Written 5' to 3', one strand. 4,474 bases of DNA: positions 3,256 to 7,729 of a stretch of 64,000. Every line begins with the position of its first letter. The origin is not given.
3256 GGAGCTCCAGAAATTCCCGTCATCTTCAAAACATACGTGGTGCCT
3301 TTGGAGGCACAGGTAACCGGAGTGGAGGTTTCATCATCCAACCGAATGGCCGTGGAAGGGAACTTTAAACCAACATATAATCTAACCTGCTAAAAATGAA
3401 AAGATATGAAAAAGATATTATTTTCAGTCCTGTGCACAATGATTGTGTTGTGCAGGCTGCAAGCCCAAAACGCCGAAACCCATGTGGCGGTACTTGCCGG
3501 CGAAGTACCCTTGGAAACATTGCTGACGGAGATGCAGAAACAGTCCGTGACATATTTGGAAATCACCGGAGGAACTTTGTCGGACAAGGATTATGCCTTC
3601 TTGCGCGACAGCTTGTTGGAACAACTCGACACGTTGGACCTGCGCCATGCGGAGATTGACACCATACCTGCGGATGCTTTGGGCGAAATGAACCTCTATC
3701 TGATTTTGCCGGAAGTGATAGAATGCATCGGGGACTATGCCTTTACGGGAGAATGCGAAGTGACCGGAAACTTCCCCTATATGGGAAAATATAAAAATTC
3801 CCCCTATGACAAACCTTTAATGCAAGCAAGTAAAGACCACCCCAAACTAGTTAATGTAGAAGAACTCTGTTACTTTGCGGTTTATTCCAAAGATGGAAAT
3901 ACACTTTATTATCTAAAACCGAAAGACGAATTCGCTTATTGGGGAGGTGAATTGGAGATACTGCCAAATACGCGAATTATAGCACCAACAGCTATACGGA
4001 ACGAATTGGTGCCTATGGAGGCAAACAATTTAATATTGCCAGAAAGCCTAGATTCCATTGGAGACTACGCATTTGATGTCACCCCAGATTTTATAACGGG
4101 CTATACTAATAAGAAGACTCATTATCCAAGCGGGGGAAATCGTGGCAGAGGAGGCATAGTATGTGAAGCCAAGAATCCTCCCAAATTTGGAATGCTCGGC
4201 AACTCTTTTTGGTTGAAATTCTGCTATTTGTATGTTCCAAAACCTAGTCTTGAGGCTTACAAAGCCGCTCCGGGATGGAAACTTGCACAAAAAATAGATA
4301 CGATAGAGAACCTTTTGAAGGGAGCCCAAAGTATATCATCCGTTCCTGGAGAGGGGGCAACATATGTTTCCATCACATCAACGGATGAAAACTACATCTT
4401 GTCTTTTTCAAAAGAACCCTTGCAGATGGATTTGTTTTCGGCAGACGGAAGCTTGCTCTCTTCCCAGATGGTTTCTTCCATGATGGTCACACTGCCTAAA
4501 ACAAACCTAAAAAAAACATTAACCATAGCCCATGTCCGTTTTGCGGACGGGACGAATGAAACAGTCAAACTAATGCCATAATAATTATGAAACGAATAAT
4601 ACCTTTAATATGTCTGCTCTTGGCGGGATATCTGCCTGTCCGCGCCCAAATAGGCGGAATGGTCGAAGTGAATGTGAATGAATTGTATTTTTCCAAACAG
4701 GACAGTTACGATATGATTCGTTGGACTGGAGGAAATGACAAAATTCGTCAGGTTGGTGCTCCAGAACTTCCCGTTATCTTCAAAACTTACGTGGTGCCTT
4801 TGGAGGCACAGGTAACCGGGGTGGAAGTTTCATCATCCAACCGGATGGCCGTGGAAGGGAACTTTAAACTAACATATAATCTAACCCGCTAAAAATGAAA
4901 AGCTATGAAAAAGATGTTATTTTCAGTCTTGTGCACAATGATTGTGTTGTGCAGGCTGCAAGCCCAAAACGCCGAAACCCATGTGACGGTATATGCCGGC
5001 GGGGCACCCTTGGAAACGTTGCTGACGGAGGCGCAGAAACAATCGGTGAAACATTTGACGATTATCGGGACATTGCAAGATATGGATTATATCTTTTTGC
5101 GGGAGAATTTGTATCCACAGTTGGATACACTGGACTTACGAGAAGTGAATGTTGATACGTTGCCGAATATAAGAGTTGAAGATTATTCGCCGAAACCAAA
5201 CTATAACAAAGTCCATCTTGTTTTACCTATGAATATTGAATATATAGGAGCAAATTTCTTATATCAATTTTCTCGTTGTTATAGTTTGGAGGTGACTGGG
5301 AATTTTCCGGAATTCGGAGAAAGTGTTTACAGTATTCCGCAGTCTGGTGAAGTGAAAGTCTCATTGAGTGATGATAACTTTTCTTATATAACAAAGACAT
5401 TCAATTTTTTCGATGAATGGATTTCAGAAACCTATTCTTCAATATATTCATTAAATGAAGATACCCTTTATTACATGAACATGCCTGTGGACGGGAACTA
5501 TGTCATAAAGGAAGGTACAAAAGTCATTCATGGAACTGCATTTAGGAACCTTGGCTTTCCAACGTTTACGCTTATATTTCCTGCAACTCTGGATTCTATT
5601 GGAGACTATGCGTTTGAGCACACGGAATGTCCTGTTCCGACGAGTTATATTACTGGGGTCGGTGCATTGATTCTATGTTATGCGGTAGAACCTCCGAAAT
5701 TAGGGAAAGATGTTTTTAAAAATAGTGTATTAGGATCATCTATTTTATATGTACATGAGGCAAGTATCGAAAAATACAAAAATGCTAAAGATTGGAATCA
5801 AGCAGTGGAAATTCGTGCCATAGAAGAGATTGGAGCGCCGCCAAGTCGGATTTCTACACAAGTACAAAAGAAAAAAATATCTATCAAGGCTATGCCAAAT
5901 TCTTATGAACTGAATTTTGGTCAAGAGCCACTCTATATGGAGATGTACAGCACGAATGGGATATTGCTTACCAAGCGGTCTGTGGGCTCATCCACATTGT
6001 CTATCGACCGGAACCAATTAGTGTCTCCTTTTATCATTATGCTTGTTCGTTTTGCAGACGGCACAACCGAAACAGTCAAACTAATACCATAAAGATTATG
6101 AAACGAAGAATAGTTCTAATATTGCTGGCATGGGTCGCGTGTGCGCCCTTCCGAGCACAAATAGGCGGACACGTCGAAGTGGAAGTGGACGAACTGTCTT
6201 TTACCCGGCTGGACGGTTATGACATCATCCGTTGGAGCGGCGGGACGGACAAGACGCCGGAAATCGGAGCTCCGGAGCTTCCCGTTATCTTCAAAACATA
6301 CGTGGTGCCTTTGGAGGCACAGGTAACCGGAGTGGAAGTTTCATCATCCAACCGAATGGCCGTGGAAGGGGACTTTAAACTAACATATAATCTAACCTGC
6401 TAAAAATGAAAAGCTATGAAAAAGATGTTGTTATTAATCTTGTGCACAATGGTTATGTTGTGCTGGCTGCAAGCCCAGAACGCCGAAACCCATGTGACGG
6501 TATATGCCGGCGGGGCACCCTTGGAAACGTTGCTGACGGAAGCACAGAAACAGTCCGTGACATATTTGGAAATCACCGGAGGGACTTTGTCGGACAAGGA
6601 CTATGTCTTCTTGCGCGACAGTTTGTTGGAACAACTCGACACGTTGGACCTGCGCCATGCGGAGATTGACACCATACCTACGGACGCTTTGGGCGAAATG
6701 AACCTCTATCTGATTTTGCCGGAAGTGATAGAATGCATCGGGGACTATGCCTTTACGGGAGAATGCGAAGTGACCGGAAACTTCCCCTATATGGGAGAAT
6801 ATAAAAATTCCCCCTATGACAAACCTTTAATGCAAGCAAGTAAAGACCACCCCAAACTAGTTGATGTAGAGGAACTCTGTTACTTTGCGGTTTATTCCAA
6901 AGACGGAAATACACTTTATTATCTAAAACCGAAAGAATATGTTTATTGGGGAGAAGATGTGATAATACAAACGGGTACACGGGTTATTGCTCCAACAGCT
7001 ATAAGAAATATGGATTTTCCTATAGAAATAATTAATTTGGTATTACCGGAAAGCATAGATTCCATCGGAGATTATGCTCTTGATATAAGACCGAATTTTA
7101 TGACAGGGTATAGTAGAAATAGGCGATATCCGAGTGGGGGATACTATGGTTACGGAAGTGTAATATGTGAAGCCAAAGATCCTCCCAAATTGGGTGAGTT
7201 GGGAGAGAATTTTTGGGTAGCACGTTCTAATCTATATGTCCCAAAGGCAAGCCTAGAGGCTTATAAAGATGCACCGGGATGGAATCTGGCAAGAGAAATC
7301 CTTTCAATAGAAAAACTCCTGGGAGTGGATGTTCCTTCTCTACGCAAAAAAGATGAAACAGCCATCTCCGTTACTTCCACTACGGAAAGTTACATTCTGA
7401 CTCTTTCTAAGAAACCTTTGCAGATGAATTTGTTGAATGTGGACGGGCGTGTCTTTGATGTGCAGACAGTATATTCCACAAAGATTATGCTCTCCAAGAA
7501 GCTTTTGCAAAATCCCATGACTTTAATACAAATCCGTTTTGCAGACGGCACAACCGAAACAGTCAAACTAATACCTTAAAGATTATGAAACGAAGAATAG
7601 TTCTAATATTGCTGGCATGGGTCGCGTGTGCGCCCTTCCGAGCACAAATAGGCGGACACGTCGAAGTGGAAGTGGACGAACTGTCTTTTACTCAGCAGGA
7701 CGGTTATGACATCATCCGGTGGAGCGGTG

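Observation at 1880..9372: Five-fold tandem cassette array: [BspA-type LRR gene + first 280 nt of a C25 peptidase gene] x5, with only the last copy continuing into the full peptidase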

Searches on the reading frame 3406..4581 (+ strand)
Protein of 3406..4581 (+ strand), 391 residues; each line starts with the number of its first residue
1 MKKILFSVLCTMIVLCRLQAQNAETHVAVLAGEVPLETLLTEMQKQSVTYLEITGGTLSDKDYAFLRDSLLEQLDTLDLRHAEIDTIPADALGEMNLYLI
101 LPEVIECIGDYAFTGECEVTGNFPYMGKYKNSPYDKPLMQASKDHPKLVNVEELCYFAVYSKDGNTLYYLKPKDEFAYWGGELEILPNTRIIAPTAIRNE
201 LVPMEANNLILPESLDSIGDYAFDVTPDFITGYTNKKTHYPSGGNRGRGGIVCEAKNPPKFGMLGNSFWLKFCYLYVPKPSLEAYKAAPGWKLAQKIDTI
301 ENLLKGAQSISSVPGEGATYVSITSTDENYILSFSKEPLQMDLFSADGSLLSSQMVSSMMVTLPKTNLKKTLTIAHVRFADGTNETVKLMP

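Call 6: search_protein_families(library=pfam, proteins=[window:3406-4581:+], max_evalue=0.01)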
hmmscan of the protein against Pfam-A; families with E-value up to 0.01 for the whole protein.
window:3406-4581:+ (391 aa): 0 families

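Call 26: search_protein_families(library=ncbifam, proteins=[window:3406-4581:+], max_evalue=1)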
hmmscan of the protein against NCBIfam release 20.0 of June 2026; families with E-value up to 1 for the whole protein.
window:3406-4581:+ (391 aa): 1 family
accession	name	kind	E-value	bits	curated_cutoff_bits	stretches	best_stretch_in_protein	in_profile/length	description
NF052377.1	lmo1851_S41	exception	0.12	11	725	1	20-72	178-228/468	lmo1851 family serine protease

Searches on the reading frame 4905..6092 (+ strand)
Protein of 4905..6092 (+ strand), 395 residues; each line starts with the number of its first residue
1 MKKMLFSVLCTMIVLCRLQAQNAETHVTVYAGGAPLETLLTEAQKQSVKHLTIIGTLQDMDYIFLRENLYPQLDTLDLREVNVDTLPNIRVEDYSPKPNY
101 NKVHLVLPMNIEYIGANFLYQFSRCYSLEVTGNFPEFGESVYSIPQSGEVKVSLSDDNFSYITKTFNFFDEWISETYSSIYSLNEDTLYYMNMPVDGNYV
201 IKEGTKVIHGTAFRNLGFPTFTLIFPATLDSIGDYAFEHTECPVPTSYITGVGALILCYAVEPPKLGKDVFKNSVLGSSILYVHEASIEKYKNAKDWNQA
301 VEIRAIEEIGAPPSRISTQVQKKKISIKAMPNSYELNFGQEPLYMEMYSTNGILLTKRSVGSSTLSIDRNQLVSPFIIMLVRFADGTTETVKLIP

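Call 6: search_protein_families(library=pfam, proteins=[window:4905-6092:+], max_evalue=0.01)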
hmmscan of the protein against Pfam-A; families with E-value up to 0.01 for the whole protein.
window:4905-6092:+ (395 aa): 1 family
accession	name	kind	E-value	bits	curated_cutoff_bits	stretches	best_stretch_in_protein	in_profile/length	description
PF13306.12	LRR_5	-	0.00015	22.1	27.7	0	200-240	17-56/127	BspA type Leucine rich repeat region (6 copies)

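Call 26: search_protein_families(library=ncbifam, proteins=[window:4905-6092:+], max_evalue=1)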
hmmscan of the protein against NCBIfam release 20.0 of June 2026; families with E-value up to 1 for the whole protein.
window:4905-6092:+ (395 aa): 0 families

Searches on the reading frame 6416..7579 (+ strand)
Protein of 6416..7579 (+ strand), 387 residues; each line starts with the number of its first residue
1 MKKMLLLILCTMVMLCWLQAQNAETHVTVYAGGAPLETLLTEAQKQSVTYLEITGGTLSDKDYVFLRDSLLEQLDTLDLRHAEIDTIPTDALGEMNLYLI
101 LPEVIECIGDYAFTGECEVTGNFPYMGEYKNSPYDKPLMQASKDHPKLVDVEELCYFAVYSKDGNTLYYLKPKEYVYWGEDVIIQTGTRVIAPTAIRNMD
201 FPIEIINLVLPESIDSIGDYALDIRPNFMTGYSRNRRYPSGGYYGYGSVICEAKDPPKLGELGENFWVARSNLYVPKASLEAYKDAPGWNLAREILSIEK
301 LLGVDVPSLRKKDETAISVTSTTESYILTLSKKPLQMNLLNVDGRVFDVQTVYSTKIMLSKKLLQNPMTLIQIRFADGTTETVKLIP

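Call 6: search_protein_families(library=pfam, proteins=[window:6416-7579:+], max_evalue=0.01)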
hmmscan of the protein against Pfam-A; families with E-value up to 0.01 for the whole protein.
window:6416-7579:+ (387 aa): 0 families

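Call 14: find_encoding_contigs(protein=window:6416-7579:+, flank=10000, max_places=10)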
Protein window:6416-7579:+ (387 aa): 3 contigs read that carry it; 3 places shown.
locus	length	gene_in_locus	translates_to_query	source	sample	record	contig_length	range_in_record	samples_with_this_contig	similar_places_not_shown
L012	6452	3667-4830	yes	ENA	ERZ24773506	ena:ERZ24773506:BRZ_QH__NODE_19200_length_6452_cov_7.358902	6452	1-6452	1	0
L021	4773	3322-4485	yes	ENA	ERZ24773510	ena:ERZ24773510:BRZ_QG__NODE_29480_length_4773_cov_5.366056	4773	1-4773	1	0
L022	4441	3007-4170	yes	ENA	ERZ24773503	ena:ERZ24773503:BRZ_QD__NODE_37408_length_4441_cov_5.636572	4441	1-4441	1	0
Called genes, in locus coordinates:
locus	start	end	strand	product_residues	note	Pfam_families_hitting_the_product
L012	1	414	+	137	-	?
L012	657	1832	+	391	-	-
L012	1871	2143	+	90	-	-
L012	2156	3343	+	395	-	-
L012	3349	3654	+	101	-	-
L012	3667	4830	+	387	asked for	-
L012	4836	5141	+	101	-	-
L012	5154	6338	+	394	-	PF13306:LRR_5 (faint)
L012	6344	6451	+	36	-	?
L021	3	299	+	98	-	?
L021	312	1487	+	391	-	-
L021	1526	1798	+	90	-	-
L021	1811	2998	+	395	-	-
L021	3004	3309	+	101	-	-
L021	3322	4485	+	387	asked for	-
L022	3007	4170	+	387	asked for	-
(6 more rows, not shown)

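Call 26: search_protein_families(library=ncbifam, proteins=[window:6416-7579:+], max_evalue=1)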
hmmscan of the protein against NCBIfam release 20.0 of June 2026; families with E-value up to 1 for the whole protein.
window:6416-7579:+ (387 aa): 0 families
